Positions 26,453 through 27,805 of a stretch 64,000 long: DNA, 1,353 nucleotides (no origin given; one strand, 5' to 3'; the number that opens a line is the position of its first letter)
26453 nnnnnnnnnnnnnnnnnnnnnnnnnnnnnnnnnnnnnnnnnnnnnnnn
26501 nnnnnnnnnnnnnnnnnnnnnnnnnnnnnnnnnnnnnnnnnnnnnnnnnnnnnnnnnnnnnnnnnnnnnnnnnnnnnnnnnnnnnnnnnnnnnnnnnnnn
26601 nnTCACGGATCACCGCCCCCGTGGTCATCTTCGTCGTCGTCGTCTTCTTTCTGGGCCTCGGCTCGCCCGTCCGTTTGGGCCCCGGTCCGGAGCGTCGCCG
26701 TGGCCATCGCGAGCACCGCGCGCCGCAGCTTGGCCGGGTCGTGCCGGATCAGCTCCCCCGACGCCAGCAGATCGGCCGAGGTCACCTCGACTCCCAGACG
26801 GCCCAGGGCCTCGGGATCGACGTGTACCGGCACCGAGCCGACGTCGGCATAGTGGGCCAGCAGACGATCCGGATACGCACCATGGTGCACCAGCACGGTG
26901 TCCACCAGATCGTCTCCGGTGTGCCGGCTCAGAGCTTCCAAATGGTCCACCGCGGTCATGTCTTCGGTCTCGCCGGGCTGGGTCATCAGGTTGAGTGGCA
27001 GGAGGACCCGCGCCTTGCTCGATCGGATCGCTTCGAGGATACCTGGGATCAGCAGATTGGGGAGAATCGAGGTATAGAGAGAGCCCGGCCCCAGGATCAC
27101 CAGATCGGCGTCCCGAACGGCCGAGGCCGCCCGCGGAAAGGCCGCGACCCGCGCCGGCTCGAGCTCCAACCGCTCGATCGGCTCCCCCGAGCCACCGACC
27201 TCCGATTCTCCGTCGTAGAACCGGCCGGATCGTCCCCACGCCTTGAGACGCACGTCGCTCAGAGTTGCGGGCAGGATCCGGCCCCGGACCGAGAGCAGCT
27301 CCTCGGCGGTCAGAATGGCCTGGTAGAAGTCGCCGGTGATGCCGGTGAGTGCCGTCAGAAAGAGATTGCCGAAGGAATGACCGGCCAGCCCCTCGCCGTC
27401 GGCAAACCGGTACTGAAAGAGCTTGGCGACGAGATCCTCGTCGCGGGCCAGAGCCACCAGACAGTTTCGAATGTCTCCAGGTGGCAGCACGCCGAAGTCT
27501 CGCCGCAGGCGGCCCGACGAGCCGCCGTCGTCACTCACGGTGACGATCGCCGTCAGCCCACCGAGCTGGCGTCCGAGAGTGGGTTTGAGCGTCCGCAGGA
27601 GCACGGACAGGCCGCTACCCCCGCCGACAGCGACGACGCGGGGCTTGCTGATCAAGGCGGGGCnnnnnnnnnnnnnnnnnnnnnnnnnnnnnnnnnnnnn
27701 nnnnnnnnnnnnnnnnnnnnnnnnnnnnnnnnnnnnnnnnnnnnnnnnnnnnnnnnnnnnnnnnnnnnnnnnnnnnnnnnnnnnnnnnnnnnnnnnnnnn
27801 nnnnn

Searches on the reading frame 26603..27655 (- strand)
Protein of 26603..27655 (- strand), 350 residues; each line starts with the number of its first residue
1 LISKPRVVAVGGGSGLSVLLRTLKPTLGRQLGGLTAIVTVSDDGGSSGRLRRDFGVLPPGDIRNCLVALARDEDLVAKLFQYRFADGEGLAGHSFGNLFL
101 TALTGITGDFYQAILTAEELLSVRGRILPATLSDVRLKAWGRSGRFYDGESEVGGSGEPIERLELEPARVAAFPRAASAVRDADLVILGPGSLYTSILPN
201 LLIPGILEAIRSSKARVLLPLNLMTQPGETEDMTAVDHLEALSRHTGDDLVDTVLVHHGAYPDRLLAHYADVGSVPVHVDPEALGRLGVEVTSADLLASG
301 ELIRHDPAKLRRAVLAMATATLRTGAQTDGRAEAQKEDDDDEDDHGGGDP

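Call 3: search_protein_families(library=pfam, proteins=[window:26603-27655:-], max_evalue=0.1)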
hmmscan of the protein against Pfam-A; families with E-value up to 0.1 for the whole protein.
window:26603-27655:- (350 aa): 1 family
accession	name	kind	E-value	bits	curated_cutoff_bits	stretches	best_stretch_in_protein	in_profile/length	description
PF01933.23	CofD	-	1.6e-100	336.5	30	1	7-297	1-290/290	2-phospho-L-lactate transferase CofD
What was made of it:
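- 26603..27655 (-): glmR/yvcK (CofD-related UDP-GlcNAc-binding protein), starting 8 nt after the tpr stop. CofD E 1.6e-100 (call 3).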

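Call 4: search_protein_families(library=ncbifam, proteins=[window:26603-27655:-], max_evalue=0.1)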
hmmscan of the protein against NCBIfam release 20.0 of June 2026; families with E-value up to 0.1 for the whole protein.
window:26603-27655:- (350 aa): 3 families
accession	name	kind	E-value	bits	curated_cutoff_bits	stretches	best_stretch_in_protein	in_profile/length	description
TIGR01826.1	CofD_related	subfamily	5.4e-104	348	196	1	7-317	1-308/310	uridine diphosphate-N-acetylglucosamine-binding protein YvcK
TIGR04357.1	CofD_rel_GAK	hypoth_equivalog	2.9e-26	92.7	340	2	90-315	133-367/368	GAK system CofD-like protein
TIGR01819.1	F420_cofD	equivalog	0.00056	19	257.45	1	172-218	178-224/301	2-phospho-L-lactate transferase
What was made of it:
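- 26603..27655 (-): TIGR01826 E 5.4e-104, 348 bits against a cutoff of 196 (call 4).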
